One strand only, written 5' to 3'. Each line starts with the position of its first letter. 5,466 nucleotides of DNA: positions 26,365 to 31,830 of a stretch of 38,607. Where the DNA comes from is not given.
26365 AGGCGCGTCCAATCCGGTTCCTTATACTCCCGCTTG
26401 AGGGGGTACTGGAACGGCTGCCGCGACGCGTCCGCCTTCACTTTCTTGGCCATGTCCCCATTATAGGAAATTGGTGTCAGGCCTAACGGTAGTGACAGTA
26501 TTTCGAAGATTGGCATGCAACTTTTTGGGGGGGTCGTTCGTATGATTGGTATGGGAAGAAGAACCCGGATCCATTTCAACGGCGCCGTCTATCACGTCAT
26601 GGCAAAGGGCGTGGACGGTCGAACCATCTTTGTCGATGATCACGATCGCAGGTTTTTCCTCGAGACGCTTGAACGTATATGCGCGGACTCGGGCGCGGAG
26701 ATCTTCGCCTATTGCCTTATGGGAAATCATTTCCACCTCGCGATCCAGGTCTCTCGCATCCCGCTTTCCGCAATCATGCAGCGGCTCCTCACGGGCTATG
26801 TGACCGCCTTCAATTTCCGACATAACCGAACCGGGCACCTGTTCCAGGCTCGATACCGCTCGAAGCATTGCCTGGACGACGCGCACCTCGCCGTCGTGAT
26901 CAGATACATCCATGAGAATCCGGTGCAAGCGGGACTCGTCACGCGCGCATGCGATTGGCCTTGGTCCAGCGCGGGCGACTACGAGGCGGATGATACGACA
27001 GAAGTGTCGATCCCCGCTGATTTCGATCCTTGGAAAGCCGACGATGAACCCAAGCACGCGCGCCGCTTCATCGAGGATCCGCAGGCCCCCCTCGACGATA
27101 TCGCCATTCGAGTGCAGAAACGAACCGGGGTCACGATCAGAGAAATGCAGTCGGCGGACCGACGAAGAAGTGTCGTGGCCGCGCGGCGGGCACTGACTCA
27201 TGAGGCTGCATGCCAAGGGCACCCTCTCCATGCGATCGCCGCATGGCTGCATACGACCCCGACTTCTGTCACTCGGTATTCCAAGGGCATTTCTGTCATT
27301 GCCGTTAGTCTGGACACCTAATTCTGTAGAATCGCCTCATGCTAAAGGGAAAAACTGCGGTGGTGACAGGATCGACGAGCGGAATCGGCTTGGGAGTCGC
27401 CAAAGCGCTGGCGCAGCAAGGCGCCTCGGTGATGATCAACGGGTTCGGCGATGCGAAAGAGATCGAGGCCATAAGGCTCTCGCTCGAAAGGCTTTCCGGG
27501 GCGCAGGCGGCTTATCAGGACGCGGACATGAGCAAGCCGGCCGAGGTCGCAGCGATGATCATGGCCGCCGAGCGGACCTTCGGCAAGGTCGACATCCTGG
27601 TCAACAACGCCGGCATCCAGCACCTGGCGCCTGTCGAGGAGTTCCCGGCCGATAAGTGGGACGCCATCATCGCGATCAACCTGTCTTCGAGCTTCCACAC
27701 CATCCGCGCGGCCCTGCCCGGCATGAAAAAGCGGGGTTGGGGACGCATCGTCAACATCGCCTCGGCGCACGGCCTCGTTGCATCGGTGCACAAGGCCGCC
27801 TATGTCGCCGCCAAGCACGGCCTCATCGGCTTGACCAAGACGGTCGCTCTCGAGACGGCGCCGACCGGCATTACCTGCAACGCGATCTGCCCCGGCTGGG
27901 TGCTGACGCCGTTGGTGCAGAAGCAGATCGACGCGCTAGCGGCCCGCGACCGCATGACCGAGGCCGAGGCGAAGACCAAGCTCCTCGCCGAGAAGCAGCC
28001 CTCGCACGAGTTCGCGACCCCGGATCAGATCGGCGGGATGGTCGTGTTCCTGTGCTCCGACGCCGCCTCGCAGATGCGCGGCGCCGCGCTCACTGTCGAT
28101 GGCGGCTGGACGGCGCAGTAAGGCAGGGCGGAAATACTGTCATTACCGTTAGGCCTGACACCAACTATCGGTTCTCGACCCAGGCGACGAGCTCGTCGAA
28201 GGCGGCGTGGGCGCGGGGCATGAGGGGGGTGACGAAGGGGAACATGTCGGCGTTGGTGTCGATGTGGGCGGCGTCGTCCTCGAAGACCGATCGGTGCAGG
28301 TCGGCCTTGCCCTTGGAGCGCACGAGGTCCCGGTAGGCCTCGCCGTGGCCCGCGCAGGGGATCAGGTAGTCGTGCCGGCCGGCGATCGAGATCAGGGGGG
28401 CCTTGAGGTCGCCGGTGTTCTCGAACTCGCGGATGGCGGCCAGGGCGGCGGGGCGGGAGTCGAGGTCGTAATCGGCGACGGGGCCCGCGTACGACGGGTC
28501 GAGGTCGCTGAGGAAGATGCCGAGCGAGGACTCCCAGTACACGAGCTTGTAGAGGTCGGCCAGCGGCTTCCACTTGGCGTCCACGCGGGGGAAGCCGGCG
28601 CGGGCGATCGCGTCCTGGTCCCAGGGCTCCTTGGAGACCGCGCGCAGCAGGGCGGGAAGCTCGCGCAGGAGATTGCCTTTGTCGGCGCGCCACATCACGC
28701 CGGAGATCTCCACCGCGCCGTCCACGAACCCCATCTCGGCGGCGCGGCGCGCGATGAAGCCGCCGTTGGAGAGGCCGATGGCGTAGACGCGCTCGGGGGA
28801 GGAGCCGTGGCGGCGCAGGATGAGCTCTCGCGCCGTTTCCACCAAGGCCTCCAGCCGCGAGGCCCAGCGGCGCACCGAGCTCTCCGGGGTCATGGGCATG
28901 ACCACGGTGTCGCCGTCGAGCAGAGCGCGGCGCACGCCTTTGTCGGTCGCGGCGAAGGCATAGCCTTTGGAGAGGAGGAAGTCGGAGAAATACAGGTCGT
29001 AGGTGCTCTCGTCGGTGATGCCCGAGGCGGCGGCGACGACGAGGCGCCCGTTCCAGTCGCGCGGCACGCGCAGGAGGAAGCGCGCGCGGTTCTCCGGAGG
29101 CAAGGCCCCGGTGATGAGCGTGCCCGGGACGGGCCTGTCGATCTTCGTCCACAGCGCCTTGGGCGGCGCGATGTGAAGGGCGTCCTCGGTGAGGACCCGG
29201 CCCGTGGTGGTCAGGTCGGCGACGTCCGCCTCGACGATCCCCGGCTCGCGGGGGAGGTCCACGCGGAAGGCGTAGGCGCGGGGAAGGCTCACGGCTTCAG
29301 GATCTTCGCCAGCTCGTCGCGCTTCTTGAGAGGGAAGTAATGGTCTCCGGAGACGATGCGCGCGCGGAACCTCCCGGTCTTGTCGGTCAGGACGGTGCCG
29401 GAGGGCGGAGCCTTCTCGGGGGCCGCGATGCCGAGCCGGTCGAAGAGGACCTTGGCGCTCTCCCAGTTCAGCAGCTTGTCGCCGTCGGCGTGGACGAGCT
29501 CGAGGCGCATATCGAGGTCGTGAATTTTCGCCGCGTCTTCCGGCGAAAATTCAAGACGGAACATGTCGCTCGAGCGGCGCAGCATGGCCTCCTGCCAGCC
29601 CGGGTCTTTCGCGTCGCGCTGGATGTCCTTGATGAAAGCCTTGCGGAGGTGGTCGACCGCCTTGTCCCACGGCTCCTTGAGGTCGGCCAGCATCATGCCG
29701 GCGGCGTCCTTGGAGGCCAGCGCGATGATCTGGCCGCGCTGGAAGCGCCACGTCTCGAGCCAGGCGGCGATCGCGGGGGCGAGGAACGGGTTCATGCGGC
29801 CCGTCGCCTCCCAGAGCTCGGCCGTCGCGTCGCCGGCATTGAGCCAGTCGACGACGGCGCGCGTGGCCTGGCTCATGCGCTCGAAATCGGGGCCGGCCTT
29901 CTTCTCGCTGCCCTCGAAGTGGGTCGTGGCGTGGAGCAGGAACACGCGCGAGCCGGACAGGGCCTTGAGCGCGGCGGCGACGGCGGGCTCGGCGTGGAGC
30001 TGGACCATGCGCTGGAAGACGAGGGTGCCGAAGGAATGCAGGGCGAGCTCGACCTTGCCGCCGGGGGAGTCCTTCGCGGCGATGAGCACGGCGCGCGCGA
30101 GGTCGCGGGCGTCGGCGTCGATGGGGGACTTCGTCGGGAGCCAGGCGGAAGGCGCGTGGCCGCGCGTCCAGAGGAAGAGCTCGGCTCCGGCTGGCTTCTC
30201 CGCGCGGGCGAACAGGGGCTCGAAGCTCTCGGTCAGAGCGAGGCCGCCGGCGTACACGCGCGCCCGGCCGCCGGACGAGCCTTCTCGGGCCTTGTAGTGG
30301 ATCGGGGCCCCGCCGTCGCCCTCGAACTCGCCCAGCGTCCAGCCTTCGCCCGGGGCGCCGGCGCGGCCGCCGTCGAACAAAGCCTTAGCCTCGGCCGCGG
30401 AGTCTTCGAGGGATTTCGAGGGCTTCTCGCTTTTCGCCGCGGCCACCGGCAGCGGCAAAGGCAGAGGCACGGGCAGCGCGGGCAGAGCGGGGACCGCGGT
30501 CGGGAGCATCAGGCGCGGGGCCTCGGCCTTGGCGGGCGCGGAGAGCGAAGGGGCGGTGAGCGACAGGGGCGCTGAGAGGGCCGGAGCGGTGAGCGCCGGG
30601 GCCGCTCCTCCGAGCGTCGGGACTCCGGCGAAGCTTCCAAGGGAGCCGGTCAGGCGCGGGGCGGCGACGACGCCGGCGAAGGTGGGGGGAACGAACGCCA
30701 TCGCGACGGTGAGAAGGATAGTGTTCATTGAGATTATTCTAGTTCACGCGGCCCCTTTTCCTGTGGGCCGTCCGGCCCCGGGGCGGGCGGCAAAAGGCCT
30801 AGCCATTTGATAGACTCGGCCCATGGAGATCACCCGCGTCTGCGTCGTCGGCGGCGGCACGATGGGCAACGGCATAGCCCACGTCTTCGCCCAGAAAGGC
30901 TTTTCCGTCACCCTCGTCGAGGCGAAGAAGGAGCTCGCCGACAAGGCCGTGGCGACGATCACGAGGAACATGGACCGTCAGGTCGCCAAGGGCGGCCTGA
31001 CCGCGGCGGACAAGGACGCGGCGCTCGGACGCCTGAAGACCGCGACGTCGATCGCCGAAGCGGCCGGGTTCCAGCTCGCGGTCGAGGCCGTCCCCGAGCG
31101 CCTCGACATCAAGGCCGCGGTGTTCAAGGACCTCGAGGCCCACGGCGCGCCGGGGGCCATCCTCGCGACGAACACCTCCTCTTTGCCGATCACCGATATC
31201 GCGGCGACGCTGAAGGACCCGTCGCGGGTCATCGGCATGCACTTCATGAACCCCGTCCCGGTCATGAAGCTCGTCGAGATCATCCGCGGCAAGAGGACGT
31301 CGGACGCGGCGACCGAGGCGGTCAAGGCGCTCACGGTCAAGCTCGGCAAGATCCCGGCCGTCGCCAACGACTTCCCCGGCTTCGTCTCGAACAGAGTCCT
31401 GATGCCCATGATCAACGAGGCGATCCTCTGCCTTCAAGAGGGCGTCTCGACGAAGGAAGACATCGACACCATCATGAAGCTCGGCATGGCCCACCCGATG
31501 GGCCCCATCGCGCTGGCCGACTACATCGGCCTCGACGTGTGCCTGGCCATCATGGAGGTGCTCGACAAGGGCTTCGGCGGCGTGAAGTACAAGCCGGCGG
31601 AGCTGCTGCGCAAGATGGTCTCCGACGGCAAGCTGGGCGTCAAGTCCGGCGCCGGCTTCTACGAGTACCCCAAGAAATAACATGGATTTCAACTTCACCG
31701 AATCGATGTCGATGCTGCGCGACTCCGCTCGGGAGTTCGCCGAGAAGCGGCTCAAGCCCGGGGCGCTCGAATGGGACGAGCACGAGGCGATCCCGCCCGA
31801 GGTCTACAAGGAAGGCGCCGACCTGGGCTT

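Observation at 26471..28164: Y1 (IS200/RAYT-type) transposase plus a complete bdhA gene enclosed by near-perfect 34-bp inverted repeats in a lower-GC patch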

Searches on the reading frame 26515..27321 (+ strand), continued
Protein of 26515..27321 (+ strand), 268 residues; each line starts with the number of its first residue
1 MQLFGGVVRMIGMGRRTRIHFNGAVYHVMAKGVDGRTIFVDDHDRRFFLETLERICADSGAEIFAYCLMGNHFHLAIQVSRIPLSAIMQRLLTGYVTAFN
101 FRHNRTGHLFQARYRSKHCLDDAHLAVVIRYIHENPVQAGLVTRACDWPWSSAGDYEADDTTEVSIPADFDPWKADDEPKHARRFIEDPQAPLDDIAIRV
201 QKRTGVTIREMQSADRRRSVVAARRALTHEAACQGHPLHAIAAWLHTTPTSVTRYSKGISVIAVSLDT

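Call 52: find_encoding_contigs(protein=P0049, flank=5000, max_places=3)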
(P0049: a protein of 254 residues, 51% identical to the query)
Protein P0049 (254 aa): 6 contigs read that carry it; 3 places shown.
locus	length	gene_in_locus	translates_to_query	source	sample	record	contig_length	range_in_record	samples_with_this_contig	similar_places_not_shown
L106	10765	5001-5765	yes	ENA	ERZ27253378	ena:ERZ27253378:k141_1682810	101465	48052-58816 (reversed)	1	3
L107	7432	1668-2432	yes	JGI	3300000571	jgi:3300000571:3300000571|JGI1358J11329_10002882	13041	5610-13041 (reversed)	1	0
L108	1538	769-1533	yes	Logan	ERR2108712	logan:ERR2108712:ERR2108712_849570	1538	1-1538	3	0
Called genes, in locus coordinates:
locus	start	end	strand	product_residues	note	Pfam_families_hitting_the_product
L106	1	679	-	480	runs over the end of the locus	-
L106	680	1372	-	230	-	PF00005:ABC_tran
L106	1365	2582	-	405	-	PF12704:MacB_PCD, PF02687:FtsX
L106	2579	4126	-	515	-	PF01336:tRNA_anti-codon, PF00152:tRNA-synt_2, PF01409:tRNA-synt_2d (faint)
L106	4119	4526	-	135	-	PF00072:Response_reg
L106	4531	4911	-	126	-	PF00072:Response_reg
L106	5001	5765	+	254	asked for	PF01797:Y1_Tnp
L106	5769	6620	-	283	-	PF00160:Pro_isomerase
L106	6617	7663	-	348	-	-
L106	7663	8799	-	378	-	-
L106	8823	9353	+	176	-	PF01903:CbiX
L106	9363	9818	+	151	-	PF00334:NDK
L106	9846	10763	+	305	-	PF02129:Peptidase_S15 (faint), PF12146:Hydrolase_4, PF00561:Abhydrolase_1, PF12697:Abhydrolase_6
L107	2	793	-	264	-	?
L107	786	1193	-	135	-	PF00072:Response_reg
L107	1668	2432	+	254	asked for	PF01797:Y1_Tnp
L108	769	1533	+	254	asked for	PF01797:Y1_Tnp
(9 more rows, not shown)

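Call 53: find_encoding_contigs(protein=P0103, flank=5000, max_places=3)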
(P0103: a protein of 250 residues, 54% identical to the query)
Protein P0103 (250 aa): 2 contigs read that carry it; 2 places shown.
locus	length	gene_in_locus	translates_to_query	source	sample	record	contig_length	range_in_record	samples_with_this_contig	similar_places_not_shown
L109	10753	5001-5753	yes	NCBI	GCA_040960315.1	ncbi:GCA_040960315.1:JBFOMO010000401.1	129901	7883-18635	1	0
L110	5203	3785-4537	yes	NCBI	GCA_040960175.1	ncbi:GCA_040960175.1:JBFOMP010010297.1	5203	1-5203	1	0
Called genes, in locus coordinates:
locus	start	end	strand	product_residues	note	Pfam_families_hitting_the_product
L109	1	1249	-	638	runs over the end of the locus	PF08497:Radical_SAM_N, PF04055:Radical_SAM, PF11842:DUF3362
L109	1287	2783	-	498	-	-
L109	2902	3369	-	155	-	-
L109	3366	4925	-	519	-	PF04151:PPC (faint)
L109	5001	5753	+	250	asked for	PF01797:Y1_Tnp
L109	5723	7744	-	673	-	PF00912:Transgly, PF00905:Transpeptidase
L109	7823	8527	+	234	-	PF18912:DZR_2 (weak), PF00156:Pribosyltran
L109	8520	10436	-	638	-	PF00989:PAS (weak), PF13188:PAS_8 (weak), PF00512:HisKA, PF02518:HATPase_c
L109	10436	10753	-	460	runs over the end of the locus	PF03446:NAD_binding_2, PF03721:UDPG_MGDP_dh_N, PF00984:UDPG_MGDP_dh, PF03720:UDPG_MGDP_dh_C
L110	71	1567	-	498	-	-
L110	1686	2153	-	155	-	-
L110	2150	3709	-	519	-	PF04151:PPC (faint)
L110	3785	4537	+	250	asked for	PF01797:Y1_Tnp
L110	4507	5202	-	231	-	?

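Call 70: search_protein_families(library=pfam, proteins=[L103:5719-7317:+], max_evalue=0.01)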
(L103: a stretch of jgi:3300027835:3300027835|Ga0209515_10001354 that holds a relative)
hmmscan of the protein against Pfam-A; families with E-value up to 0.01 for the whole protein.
L103:5719-7317:+ (532 aa): 1 family
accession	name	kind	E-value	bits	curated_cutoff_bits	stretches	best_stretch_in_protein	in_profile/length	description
PF13231.12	PMT_2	-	0.00013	22.6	26.1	1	113-217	26-131/160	Dolichyl-phosphate-mannose-protein mannosyltransferase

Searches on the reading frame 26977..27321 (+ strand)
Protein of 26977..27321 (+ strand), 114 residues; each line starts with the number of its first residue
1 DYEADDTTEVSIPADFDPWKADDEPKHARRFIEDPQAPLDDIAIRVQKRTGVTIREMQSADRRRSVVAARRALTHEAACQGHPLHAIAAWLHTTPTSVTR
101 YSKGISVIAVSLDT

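Call 32: search_protein_families(library=pfam, proteins=[window:26977-27321:+], max_evalue=10)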
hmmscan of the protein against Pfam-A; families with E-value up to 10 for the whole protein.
window:26977-27321:+ (114 aa): 2 families
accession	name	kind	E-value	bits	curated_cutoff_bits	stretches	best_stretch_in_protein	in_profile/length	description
PF08299.17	Bac_DnaA_C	-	0.0057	17.1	31.5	1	40-76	2-38/69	Bacterial dnaA protein helix-turn-helix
PF13384.12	HTH_23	-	0.095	13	24.6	1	70-101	6-37/50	Homeodomain-like domain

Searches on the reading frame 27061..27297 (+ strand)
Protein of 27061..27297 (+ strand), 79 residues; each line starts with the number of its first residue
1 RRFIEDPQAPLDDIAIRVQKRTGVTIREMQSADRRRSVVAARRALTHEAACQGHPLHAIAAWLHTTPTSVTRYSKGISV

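Call 50: search_solved_structures(query=A4, max_evalue=10, show_alignments=2)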
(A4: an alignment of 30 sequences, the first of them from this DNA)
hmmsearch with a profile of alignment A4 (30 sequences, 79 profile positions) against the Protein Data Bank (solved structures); distinct sequences matched with E-value up to 10: 10.
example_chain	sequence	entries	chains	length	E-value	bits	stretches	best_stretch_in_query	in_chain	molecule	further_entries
2x48_A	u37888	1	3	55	0.12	15.3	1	45-75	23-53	CAG38821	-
2krf_A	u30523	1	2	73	0.16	14.9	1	31-70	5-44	Transcriptional regulatory protein comA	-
3ulq_B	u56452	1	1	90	0.24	14.4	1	31-70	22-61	Transcriptional regulatory protein ComA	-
5d1r_A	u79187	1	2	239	0.56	13.2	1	51-76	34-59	Rv1816 transcriptional regulator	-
3r5e_A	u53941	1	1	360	0.56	13.2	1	11-59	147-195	Transaldolase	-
4m77_G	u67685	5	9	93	1.1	12.2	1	56-77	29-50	U6 snRNA-associated Sm-like protein LSm4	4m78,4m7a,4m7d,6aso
9lx2_A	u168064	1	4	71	1.2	12.1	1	37-67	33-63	anti-CRISPR-associated protein Aca11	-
5vsu_D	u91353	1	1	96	1.2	12.1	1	56-77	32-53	U6 snRNA-associated Sm-like protein LSm4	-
2do5_A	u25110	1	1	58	1.5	11.8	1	5-42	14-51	Splicing factor 3B subunit 2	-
4c8q_D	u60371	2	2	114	1.6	11.7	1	56-77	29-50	U6 SNRNA-ASSOCIATED SM-LIKE PROTEIN LSM4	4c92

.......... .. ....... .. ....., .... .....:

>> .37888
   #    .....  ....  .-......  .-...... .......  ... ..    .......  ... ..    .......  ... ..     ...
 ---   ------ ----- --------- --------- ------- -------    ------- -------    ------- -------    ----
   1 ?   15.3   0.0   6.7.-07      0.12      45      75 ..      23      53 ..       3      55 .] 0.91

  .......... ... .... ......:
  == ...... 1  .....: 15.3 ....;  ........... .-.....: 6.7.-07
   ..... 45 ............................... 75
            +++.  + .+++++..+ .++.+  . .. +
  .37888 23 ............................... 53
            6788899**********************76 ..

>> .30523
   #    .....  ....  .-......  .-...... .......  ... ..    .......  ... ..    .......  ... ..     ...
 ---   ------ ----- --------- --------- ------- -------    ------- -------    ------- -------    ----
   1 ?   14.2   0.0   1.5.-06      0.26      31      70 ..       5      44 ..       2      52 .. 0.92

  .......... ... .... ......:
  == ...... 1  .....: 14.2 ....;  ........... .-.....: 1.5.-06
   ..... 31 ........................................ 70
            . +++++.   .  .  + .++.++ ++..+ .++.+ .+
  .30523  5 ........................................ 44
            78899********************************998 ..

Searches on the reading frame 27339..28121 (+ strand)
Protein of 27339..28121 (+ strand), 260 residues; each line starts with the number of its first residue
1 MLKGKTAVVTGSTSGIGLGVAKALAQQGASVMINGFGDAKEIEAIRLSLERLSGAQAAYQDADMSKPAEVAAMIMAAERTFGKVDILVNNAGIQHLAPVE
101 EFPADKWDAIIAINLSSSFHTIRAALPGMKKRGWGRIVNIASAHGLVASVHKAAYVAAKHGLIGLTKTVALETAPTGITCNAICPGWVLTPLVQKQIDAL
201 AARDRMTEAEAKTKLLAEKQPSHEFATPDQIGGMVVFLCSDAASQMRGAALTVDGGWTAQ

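Call 6: search_protein_families(library=pfam, proteins=[window:27339-28121:+], max_evalue=0.01)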
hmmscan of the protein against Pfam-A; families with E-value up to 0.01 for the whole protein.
window:27339-28121:+ (260 aa): 5 families
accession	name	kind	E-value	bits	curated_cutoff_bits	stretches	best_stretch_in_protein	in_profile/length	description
PF13561.12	adh_short_C2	-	3.4e-58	197.4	27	1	13-258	5-236/236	Enoyl-(Acyl carrier protein) reductase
PF00106.31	adh_short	-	1.6e-57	194.6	26.6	1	5-196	1-190/195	short chain dehydrogenase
PF08659.16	KR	-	4.1e-11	43.6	22.6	1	6-161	2-155/180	KR domain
PF23441.1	SDR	-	0.0044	16.9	27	0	5-197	8-203/258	SDR-like rossmann domain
PF00670.27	AdoHcyase_NAD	-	0.0058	17.2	27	0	1-36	20-54/162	S-adenosyl-L-homocysteine hydrolase, NAD binding domain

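Call 7: search_protein_families(library=ncbifam, proteins=[window:27339-28121:+], max_evalue=0.001)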
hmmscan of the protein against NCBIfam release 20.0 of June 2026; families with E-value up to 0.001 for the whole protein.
window:27339-28121:+ (260 aa): 230 families (the best 25 are shown)
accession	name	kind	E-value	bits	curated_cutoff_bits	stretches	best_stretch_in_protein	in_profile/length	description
NF009093.0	PRK12429.1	subfamily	1.1e-107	359.2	258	1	1-260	2-259/259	3-hydroxybutyrate dehydrogenase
TIGR01963.1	PHB_DH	subfamily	1.2e-107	358.9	307.05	1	5-260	2-255/255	3-hydroxybutyrate dehydrogenase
NF009931.0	PRK13394.1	subfamily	4.9e-91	304.8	340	1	2-260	5-262/262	3-hydroxybutyrate dehydrogenase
NF004791.0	PRK06138.1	equivalog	2.6e-62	210.4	312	1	2-260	3-252/252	SDR family oxidoreductase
NF009466.0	PRK12826.1-2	subfamily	2.3e-61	207.4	222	1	5-258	4-245/248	3-oxoacyl-ACP reductase FabG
NF005559.1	PRK07231.1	subfamily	1.4e-59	201.6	215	1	2-258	2-248/249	glucose 1-dehydrogenase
NF004198.0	PRK05653.1-3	equivalog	2e-58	197.8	296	1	2-257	5-246/248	3-oxoacyl-ACP reductase FabG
NF005309.0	PRK06841.1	subfamily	3.9e-57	193.7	286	1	2-259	13-254/255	GolD/DthD family dehydrogenase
TIGR01830.1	3oxo_ACP_reduc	equivalog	9.5e-57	192.4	297.75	1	7-256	1-237/239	3-oxoacyl-[acyl-carrier-protein] reductase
NF005469.0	PRK07063.1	equivalog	2.4e-56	191.2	306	1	2-258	5-255/260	SDR family oxidoreductase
NF005390.0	PRK06935.1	equivalog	2e-55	187.9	369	1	2-259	13-257/258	2-dehydro-3-deoxy-D-gluconate 5-dehydrogenase KduD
NF005007.0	PRK06398.1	equivalog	3.2e-55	187.1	341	1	2-259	5-247/259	aldose dehydrogenase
NF052558.1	MBtsdlDhBudC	equivalog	8.2e-55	186.1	270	1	3-259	2-243/250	meso-2,3-butanediol dehydrogenase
NF004778.0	PRK06124.1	equivalog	1.4e-54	185.2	303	1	1-260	8-255/256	SDR family oxidoreductase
TIGR03971.1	SDR_subfam_1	subfamily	2e-54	184.8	300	1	2-259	1-270/271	mycofactocin-coupled SDR family oxidoreductase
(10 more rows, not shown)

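Call 9: find_encoding_contigs(protein=window:27339-28121:+, flank=10000, max_places=10)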
Protein window:27339-28121:+ (260 aa): no gene with exactly this product is on record in the collection.

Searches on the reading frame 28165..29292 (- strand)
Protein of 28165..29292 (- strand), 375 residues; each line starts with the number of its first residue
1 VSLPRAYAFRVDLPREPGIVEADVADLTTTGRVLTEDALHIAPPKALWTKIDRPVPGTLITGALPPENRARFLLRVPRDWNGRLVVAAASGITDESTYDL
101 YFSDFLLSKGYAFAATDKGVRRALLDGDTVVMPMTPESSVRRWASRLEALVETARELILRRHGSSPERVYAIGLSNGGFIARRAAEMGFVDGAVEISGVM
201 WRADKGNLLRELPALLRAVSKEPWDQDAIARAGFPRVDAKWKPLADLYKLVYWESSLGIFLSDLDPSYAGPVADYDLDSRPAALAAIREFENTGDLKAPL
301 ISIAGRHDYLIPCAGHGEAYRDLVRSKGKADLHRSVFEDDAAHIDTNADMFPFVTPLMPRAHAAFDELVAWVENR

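Call 6: search_protein_families(library=pfam, proteins=[window:28165-29292:-], max_evalue=0.01)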
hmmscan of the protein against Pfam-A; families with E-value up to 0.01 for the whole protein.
window:28165-29292:- (375 aa): 1 family
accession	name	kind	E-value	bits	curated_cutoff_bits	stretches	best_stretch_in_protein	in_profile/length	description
PF07519.17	Tannase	-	1.1e-08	34.8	29.8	1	71-178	21-129/490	Tannase and feruloyl esterase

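Call 7: search_protein_families(library=ncbifam, proteins=[window:28165-29292:-], max_evalue=0.001)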
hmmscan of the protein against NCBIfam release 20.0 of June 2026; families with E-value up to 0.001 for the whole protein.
window:28165-29292:- (375 aa): 1 family
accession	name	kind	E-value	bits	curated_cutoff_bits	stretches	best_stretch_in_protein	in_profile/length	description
NF050058.1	e_dPHAscl_type1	hypoth_equivalog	0.00053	19.5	150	0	154-186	92-123/276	extracellular catalytic domain type 1 short-chain-length polyhydroxyalkanoate depolymerase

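Call 10: find_encoding_contigs(protein=window:28165-29292:-, flank=10000, max_places=10)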
Protein window:28165-29292:- (375 aa): no gene with exactly this product is on record in the collection.

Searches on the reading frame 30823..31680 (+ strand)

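Call 7: search_protein_families(library=ncbifam, proteins=[window:30823-31680:+], max_evalue=0.001)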
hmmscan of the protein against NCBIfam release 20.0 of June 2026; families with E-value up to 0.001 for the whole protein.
window:30823-31680:+ (285 aa): 29 families (the best 25 are shown)
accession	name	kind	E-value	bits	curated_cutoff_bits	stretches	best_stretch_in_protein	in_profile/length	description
NF004474.0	PRK05808.1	subfamily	3.2e-118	394.1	408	1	1-282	1-282/283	3-hydroxybutyryl-CoA dehydrogenase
NF005715.0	PRK07530.1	equivalog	3.3e-103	345.1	420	1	1-283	2-284/292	3-hydroxybutyryl-CoA dehydrogenase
NF006124.0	PRK08268.1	subfamily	5.3e-93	312.7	508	1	2-284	6-289/507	3-hydroxyacyl-CoA dehydrogenase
NF006722.0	PRK09260.1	equivalog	2.7e-90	302.5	429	1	3-283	2-282/289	3-hydroxyacyl-CoA dehydrogenase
NF005875.0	PRK07819.1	subfamily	6.2e-85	285.1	319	1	2-282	4-286/287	3-hydroxybutyryl-CoA dehydrogenase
TIGR02279.1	PaaC-3OHAcCoADH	equivalog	1.6e-76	258.2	669.4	1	4-283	6-286/503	3-hydroxyacyl-CoA dehydrogenase PaaH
NF004699.0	PRK06035.1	equivalog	2.3e-69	233.8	500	1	1-275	1-278/294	3-hydroxyacyl-CoA dehydrogenase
NF008727.0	PRK11730.1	equivalog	4.9e-68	230.1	870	1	3-283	313-593/717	fatty acid oxidation complex subunit alpha FadB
NF008363.0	PRK11154.1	equivalog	3.7e-67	227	869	1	2-284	308-588/708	fatty acid oxidation complex subunit alpha FadJ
TIGR02441.1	fa_ox_alpha_mit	equivalog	4.4e-59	200.3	964.65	1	2-283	334-614/737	fatty acid oxidation complex subunit alpha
TIGR02440.1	FadJ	equivalog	1.9e-57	195.1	968.45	1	2-284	303-583/699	fatty acid oxidation complex subunit alpha FadJ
NF006143.0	PRK08293.1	equivalog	2e-56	191.4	312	1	1-284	2-289/291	3-hydroxyacyl-CoA dehydrogenase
NF042925.1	FHMPC_DH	equivalog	3e-56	190.9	500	1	5-283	2-281/304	5-formyl-3-hydroxy-2-methylpyridine 4-carboxylate 5-dehydrogenase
NF006125.0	PRK08269.1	equivalog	4.9e-55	186.9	427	1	2-283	4-297/334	3-hydroxybutyryl-CoA dehydrogenase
TIGR02437.1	FadB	equivalog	8.4e-55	186.4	933.55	1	4-283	314-593/714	fatty acid oxidation complex subunit alpha FadB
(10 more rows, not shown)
